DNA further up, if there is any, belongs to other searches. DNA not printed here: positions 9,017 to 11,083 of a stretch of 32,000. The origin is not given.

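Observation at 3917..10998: Six-gene Rieske/cytochrome b operon carrying an NAD(P) oxidoreductase, a hexaheme cytochrome and an HAO-like octaheme subunit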

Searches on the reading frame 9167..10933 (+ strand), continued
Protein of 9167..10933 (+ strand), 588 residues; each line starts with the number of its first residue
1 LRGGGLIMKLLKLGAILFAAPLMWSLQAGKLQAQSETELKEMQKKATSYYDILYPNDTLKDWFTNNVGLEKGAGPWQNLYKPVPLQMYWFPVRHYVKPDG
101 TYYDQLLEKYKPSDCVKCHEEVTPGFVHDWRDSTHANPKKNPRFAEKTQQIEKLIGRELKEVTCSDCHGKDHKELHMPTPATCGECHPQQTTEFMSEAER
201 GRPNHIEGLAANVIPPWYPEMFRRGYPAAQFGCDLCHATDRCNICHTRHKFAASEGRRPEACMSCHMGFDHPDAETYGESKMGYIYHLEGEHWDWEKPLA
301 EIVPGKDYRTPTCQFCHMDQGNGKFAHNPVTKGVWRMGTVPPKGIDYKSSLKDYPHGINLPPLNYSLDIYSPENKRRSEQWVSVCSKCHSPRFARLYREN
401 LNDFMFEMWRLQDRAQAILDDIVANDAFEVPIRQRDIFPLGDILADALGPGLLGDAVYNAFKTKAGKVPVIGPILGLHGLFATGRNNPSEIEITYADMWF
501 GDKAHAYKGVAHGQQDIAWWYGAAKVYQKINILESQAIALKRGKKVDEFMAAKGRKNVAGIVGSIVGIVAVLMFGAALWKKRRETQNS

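Call 16: search_solved_structures(query=window:9167-10933:+, max_evalue=0.00001, show_alignments=3)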
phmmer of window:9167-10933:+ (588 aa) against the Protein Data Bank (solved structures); distinct sequences matched with E-value up to 0.00001: 8.
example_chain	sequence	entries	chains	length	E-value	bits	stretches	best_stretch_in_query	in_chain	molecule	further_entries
6h5l_A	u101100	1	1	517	2.3e-174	584.4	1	63-546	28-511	Similar to hydroxylamine oxidoreductase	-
6t5e_A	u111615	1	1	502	4.9e-46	160.4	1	71-329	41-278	Hydroxylamine oxidoreductase-like protein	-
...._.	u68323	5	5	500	7e-46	159.9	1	71-330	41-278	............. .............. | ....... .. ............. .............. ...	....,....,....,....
6m0p_A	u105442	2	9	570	1.5e-40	142.3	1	73-419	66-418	Aerobic hydroxylamine oxidoreductase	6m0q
4fas_A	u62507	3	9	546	1.6e-40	142.2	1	73-419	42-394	Hydroxylamine oxidoreductase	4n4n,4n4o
1fgj_A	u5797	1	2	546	2.1e-40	141.8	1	73-419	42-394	HYDROXYLAMINE OXIDOREDUCTASE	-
6hif_G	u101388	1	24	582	5.2e-29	104.2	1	74-323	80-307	Hydrazine dehydrogenase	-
4qo5_A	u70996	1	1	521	1.4e-16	63.1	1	238-319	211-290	Hypothetical multiheme protein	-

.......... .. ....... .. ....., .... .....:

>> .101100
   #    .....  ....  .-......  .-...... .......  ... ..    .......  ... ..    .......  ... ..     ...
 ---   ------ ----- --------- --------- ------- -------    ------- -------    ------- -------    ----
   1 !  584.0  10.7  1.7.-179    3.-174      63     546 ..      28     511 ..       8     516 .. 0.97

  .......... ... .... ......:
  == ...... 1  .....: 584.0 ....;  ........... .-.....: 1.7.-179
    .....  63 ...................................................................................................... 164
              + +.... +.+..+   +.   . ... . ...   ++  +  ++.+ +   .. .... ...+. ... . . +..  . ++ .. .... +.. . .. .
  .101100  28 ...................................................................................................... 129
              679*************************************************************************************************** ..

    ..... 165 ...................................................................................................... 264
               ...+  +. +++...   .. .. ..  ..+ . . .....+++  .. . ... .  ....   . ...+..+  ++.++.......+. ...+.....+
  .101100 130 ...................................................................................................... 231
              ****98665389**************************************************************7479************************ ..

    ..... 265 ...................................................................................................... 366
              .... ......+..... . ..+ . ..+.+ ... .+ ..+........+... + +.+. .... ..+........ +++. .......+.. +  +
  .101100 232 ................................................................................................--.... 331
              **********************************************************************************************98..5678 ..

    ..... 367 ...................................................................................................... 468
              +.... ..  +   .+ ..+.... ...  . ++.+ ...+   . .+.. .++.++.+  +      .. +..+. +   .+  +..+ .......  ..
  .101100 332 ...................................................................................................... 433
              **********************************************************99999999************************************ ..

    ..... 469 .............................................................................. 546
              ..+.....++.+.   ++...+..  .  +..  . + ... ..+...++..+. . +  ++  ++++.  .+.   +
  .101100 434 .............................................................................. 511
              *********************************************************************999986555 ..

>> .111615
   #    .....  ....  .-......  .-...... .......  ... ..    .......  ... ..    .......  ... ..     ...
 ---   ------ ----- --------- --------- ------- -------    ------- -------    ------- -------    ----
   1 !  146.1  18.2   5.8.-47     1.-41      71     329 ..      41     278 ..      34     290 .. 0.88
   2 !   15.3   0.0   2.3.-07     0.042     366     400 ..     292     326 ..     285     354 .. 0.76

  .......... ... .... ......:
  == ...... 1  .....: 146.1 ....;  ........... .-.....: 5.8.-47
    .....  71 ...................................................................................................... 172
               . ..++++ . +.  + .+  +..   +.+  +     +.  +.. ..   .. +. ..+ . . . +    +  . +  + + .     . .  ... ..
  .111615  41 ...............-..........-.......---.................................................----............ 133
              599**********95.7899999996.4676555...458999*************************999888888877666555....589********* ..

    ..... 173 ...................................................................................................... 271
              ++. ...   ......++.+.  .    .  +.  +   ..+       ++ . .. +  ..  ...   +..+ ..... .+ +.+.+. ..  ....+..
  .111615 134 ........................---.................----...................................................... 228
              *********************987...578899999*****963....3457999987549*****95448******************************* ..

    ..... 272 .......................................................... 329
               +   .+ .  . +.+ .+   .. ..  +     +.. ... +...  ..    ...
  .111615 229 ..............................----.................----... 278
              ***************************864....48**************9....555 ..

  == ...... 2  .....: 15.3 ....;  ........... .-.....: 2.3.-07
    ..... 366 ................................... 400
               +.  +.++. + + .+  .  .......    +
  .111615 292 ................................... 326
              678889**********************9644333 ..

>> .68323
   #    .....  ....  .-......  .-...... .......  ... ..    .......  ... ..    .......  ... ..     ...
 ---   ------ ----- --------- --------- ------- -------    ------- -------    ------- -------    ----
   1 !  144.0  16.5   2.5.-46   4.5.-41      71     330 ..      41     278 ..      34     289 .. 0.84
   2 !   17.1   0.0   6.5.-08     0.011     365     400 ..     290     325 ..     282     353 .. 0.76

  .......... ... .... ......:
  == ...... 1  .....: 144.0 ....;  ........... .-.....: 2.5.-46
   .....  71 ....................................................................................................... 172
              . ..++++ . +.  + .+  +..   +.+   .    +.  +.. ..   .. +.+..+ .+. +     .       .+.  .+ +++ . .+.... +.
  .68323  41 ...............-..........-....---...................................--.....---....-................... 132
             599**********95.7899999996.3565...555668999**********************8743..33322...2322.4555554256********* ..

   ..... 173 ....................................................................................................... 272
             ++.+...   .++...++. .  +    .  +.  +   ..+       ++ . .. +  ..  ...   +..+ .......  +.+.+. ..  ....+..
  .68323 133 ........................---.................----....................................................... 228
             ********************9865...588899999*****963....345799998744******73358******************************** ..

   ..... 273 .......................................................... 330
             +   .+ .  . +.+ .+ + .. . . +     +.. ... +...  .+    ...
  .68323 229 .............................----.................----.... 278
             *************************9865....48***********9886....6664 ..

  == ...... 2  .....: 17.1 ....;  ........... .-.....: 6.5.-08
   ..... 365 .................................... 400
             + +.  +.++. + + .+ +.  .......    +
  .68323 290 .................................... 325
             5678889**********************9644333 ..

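Call 21: search_protein_families(library=pfam, proteins=[L047:4540-6405:-, L047:2591-4144:-, L047:1106-2587:-, L047:6732-7265:+, L047:8147-8875:+, L047:8887-9951:+, L047:9986-11734:+, L047:11864-12568:-, L047:12616-13173:+, L047:13163-13918:+], max_evalue=0.0001)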
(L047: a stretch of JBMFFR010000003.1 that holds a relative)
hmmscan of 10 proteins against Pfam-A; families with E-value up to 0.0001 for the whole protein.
L047:4540-6405:- (621 aa): 3 families
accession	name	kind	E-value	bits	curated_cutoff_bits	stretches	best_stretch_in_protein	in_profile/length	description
PF03190.21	Thioredox_DsbH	-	7.5e-31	107.7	27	1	21-146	18-157/163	Protein of unknown function, DUF255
PF13899.12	Thioredoxin_7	-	1e-10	42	27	1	25-106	2-83/83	Thioredoxin-like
PF07221.17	GlcNAc_2-epim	-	9.2e-06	25.6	23.4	0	365-441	105-182/347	N-acylglucosamine 2-epimerase (GlcNAc 2-epimerase)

L047:2591-4144:- (517 aa): 2 families
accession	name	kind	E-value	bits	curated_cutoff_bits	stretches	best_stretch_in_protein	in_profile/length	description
PF04055.27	Radical_SAM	-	3.9e-18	66.6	29.5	1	200-364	1-165/166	Radical SAM superfamily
PF02310.24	B12-binding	-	2.7e-12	47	32.1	1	51-130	40-115/121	B12 binding domain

L047:1106-2587:- (493 aa): 2 families
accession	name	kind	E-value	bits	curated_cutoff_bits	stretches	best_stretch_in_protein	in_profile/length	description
PF04055.27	Radical_SAM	-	6.6e-19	69.1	29.5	1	194-358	1-165/166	Radical SAM superfamily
PF02310.24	B12-binding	-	9.2e-17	61.4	32.1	1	26-133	16-120/121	B12 binding domain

L047:6732-7265:+ (177 aa): 1 family
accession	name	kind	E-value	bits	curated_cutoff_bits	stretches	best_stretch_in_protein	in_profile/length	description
PF00355.32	Rieske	-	4.3e-11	43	20.3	1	72-151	4-87/88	Rieske [2Fe-2S] domain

L047:8147-8875:+ (242 aa): 0 families

L047:8887-9951:+ (354 aa): 4 families
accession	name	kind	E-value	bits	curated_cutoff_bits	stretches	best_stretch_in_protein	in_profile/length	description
PF13435.11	Cytochrome_C554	-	7.2e-08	33.7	20.8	1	204-275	1-84/84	Cytochrome c554 and c-prime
PF14522.11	Cytochrome_C7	-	9.9e-07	28.9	24.8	0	200-274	9-66/67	Cytochrome c7 and related cytochrome c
PF14537.11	Cytochrom_c3_2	-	2.2e-06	28.5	25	0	246-319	7-72/79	Cytochrome c3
PF22113.1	Mtrc-MtrF_II-IV_dom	-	4.4e-06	26.8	30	0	94-278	6-167/176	Outer membrane cytochrome MtrC/MtrF-like, domains II/IV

L047:9986-11734:+ (582 aa): 2 families
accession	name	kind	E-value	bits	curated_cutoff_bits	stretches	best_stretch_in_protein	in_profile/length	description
PF13447.11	Multi-haem_cyto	-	1.9e-52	178.6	21.9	2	156-334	1-192/269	Seven times multi-haem cytochrome CxxCH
PF22113.1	Mtrc-MtrF_II-IV_dom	-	3.6e-07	30.3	30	0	236-388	6-129/176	Outer membrane cytochrome MtrC/MtrF-like, domains II/IV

L047:11864-12568:- (234 aa): 1 family
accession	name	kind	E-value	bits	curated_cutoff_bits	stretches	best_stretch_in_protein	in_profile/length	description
PF13590.11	DUF4136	-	3.3e-08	34.5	32.8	1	34-157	5-129/152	Domain of unknown function (DUF4136)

L047:12616-13173:+ (185 aa): 1 family
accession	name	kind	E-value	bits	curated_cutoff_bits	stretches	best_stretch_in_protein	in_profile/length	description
PF02572.21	CobA_CobO_BtuR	-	1.9e-64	217.4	25.7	1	17-185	3-172/172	ATP:corrinoid adenosyltransferase BtuR/CobO/CobP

L047:13163-13918:+ (251 aa): 2 families
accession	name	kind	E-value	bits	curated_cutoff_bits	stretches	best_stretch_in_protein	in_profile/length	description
PF02146.23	SIR2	-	2.1e-48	165.1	24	1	25-202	1-180/180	Sir2 family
PF00205.28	TPP_enzyme_M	-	2.7e-05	24.3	30.4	0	179-245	69-136/137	Thiamine pyrophosphate enzyme, central domain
